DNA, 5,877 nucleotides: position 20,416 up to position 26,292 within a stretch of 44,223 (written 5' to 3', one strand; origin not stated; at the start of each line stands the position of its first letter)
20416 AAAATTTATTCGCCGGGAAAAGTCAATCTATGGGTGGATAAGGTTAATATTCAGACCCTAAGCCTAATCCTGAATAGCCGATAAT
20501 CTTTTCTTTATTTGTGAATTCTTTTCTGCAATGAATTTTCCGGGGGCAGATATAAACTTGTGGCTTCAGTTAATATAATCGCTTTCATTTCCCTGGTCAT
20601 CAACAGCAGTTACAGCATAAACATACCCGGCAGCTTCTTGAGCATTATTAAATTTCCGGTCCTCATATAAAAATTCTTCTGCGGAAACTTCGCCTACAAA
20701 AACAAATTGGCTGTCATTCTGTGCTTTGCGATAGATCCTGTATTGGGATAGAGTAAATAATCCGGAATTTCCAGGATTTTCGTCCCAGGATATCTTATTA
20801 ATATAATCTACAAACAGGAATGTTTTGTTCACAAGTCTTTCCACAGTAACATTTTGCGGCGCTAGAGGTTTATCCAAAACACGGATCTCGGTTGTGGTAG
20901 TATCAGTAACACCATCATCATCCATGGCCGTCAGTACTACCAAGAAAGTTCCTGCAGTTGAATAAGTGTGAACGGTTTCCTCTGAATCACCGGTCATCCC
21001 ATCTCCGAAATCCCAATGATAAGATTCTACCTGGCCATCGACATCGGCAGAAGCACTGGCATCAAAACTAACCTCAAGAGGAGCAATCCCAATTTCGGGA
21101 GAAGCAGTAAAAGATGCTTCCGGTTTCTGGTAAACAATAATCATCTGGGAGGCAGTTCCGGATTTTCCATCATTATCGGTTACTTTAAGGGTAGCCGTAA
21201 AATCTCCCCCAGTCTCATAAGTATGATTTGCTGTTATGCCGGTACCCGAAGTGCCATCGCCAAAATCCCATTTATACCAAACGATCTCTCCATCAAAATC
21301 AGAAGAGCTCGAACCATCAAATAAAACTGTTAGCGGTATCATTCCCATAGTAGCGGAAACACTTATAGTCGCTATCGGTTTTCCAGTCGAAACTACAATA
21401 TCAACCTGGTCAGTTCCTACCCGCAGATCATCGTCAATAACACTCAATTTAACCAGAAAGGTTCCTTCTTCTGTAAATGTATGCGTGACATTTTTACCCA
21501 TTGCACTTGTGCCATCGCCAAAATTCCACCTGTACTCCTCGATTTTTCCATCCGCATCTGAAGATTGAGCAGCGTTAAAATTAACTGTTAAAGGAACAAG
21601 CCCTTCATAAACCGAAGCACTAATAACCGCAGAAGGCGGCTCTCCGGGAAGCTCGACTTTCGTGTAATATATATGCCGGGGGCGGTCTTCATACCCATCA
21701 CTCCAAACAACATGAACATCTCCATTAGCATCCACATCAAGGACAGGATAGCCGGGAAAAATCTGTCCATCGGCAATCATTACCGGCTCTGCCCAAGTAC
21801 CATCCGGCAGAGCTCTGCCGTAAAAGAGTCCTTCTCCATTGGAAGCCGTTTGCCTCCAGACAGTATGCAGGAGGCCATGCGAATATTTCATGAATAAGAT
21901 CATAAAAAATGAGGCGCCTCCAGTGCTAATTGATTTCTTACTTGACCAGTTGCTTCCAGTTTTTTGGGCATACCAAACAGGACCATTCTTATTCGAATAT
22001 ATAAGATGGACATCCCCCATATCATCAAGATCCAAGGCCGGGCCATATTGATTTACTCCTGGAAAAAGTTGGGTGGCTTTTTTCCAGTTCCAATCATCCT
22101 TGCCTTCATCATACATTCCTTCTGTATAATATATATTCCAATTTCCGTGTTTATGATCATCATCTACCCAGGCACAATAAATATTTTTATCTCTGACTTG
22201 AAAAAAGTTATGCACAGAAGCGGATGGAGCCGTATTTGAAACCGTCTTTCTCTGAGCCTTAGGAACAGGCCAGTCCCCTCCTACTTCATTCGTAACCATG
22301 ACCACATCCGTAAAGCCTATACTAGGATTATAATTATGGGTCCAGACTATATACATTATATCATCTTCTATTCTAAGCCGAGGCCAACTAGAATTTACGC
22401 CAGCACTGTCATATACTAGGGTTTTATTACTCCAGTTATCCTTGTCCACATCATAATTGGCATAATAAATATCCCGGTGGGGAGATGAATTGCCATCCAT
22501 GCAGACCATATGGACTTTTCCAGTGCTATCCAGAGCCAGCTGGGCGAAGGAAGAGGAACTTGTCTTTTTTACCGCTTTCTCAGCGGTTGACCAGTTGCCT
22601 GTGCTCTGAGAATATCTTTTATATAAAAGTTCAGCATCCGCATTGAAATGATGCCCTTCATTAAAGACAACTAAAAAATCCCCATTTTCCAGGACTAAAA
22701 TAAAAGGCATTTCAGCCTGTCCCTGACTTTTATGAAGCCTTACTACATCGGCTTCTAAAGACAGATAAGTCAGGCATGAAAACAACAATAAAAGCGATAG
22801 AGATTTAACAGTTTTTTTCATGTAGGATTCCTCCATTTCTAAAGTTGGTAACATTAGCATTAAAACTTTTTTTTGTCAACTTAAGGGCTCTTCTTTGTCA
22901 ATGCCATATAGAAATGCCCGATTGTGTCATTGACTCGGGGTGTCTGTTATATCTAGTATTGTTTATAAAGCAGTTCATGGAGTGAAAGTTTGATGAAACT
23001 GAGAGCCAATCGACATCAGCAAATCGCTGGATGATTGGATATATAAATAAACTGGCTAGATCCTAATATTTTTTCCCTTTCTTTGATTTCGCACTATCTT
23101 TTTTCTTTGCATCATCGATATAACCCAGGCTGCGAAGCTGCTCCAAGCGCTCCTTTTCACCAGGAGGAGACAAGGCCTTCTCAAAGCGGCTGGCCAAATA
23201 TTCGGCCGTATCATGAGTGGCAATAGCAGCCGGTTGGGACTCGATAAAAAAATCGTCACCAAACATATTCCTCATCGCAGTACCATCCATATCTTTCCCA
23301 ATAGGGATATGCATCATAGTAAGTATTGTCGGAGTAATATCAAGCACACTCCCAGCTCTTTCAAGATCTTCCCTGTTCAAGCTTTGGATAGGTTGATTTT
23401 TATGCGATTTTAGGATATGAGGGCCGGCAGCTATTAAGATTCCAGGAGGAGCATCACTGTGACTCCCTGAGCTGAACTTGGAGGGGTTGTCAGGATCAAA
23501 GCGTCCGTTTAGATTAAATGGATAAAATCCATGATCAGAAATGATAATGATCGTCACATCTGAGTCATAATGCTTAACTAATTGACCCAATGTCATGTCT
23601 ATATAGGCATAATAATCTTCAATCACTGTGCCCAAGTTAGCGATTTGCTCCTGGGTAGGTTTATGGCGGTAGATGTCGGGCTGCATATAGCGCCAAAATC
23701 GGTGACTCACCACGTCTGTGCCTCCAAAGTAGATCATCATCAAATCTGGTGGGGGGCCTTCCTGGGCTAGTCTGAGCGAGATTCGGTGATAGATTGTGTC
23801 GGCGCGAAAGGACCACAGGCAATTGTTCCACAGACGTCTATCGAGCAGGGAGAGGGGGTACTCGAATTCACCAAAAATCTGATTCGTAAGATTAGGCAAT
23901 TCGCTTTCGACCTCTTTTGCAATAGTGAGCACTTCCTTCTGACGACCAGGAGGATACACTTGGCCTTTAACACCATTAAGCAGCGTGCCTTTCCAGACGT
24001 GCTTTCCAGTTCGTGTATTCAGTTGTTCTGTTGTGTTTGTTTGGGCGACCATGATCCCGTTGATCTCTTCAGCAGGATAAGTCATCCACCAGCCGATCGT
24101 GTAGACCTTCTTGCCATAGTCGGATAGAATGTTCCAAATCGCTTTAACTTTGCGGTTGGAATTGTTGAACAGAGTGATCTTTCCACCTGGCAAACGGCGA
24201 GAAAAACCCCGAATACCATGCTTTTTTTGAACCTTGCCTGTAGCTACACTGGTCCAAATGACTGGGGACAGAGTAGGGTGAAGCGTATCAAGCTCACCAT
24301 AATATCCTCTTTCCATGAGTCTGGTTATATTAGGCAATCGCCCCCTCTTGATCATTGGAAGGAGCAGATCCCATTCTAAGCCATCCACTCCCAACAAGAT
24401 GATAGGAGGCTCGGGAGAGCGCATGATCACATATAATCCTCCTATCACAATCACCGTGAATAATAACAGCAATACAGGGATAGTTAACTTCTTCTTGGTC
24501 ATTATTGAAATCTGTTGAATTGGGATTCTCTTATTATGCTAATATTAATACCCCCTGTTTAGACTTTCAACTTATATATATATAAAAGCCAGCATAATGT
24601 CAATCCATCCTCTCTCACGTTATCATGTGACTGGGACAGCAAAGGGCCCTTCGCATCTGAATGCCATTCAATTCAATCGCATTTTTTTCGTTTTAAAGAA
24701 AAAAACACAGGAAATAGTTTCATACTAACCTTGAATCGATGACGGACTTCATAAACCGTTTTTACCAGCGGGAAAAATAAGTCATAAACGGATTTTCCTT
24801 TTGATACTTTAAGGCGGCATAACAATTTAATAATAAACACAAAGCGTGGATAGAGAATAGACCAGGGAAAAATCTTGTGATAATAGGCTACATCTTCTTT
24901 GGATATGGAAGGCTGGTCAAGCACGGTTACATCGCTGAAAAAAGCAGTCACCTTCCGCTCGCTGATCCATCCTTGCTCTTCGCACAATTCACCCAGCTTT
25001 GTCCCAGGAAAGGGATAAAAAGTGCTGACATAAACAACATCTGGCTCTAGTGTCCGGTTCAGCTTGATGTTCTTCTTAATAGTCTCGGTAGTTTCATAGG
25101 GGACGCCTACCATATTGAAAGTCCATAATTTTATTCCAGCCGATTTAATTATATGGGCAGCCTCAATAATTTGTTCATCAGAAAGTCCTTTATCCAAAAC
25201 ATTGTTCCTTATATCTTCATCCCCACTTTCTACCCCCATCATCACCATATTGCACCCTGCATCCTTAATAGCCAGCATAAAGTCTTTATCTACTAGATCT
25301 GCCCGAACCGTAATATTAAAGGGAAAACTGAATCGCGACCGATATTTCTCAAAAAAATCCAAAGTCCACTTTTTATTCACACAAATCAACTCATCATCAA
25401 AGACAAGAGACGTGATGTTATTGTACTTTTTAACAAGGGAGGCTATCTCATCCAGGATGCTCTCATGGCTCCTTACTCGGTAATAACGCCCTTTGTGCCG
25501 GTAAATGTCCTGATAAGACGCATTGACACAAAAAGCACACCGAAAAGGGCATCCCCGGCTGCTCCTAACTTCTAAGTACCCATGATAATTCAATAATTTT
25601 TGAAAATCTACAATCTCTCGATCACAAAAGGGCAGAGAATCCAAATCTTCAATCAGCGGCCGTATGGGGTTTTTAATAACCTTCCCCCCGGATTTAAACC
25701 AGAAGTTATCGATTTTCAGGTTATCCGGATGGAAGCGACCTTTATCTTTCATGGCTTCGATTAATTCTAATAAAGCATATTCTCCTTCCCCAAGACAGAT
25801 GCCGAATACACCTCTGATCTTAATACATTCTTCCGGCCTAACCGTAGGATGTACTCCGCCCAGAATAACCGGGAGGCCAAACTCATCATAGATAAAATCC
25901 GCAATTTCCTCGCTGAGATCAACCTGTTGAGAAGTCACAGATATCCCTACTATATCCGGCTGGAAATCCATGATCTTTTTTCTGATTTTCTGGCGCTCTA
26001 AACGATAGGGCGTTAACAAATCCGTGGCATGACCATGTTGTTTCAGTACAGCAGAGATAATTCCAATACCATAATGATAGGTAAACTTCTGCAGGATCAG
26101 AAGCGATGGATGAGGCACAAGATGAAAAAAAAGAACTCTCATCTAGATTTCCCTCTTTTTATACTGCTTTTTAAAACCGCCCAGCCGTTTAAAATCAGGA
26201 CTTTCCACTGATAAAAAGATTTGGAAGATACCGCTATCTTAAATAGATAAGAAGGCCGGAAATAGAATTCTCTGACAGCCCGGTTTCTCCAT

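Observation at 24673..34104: Nine-gene block: an ACP-dependent acylation operon followed by a class-B-rSAM / GT2 / rSAM / rSAM operon, a candidate undescribed glycolipid or glycan tailoring system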

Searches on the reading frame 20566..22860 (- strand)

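Call 7: search_protein_families(library=pfam, proteins=[window:20566-22860:-], max_evalue=0.0001)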
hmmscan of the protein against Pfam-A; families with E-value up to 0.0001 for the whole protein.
window:20566-22860:- (764 aa): 3 families
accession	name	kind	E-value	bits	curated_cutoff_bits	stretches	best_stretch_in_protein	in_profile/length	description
PF18911.6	PKD_4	-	6.7e-59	196.4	27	3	579-661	3-85/85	PKD domain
PF00801.26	PKD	-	3.8e-44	149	23.5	3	498-571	3-76/80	PKD domain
PF22352.2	K319L-like_PKD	-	1.6e-16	60.5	27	2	425-490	13-84/84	K319L-like, PKD domain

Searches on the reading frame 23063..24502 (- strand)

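Call 4: search_protein_families(library=pfam, proteins=[window:23063-24502:-], max_evalue=0.001)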
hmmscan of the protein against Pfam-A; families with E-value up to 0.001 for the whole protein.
window:23063-24502:- (479 aa): 1 family
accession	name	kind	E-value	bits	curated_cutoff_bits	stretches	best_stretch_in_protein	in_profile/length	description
PF01663.27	Phosphodiest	-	2e-31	110.3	23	1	35-330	2-225/342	Type I phosphodiesterase / nucleotide pyrophosphatase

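Call 5: search_protein_families(library=ncbifam, proteins=[window:23063-24502:-], max_evalue=0.001)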
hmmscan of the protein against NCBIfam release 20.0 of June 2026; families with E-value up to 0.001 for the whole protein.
window:23063-24502:- (479 aa): 1 family
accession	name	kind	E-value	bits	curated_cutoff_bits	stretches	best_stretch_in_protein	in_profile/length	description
TIGR02335.1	hydr_PhnA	equivalog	3.5e-06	26.4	407.55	1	29-99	10-80/408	phosphonoacetate hydrolase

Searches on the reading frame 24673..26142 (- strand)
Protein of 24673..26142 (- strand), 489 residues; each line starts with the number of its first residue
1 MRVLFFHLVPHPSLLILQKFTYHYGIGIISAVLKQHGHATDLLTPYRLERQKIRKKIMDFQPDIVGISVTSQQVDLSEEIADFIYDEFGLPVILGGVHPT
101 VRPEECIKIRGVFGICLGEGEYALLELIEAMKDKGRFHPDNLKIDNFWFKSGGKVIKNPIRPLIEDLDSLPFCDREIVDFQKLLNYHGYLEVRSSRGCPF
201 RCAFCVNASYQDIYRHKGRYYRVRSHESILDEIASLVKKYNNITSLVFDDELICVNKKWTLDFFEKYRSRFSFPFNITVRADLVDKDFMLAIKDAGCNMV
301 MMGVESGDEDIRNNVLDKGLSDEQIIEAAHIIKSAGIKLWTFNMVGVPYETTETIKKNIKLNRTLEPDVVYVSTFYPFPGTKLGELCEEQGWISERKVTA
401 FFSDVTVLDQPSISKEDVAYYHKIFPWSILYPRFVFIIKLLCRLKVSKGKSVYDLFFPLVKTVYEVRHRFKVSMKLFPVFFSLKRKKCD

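Call 4: search_protein_families(library=pfam, proteins=[window:24673-26142:-], max_evalue=0.001)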
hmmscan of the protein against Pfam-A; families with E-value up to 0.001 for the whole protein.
window:24673-26142:- (489 aa): 2 families
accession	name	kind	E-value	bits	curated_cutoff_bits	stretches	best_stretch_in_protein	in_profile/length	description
PF04055.27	Radical_SAM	-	2.5e-21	77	29.5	1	194-360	3-164/166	Radical SAM superfamily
PF02310.24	B12-binding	-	3e-17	63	32.1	1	22-127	13-120/121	B12 binding domain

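Call 5: search_protein_families(library=ncbifam, proteins=[window:24673-26142:-], max_evalue=0.001)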
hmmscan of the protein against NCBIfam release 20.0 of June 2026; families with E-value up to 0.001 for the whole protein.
window:24673-26142:- (489 aa): 28 families (the best 25 are shown)
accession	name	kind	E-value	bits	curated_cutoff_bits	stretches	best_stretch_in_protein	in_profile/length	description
TIGR03471.1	HpnJ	equivalog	1.4e-43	149.5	577.6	1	90-424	98-427/472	hopanoid biosynthesis associated radical SAM protein HpnJ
TIGR02026.1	BchE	equivalog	4e-37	128.2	481.35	1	47-401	49-401/497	magnesium-protoporphyrin IX monomethyl ester anaerobic oxidative cyclase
TIGR04479.1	bcpD_PhpK_rSAM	subfamily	1.1e-35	123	600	1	26-376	75-420/504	PhpK family radical SAM P-methyltransferase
NF050148.1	rSAM_ApyD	equivalog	2.6e-31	108.7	750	1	51-357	64-358/645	RiPP biosynthesis radical SAM protein ApyD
TIGR04014.1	B12_SAM_MJ_0865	equivalog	6.8e-30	104.2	360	1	16-389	4-360/434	methyl-coenzyme M reductase glutamine C-methyltransferase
TIGR04072.2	rSAM_ladder_B12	equivalog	6.8e-29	100.8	360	1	22-397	17-382/443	lipid biosynthesis B12-binding/radical SAM protein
TIGR04013.1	B12_SAM_MJ_1487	hypoth_equivalog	1.6e-25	89.8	251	2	22-239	9-195/382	TIGR04013 family B12-binding domain/radical SAM domain-containing protein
TIGR04385.1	B12_rSAM_cofa1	equivalog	3.3e-25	89.2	450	1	21-361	18-360/438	B12 lower ligand biosynthesis radical SAM protein BzaD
NF033070.1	rSAM_AprD4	equivalog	1.3e-23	83.7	500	1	162-418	165-420/456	AprD4 family radical SAM diol-dehydratase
NF038361.1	rSAM_Sden_1168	equivalog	1e-18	67.2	575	1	92-394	173-480/560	Sden_1168 family B12-binding radical SAM P-methyltransferase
TIGR04367.1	HpnR_B12_rSAM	equivalog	1.8e-16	59.8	650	1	9-383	5-369/490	hopanoid C-3 methylase HpnR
TIGR04295.1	B12_rSAM_oligo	hypoth_equivalog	8e-16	57.7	400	1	26-355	28-352/422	TIGR04295 family B12-binding domain-containing radical SAM protein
TIGR04190.1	B12_SAM_Ta0216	equivalog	1.8e-13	50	500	1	79-365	98-394/554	TIGR04190 family B12-binding domain/radical SAM domain protein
TIGR03975.1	rSAM_ocin_1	subfamily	3e-12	45.8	281.85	1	53-361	120-426/606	RiPP maturation radical SAM C-methyltransferase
NF033712.0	B12_rSAM_KedN5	subfamily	2.6e-10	39.2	700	1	55-206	56-212/624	KedN5 family methylcobalamin-dependent radical SAM C-methyltransferase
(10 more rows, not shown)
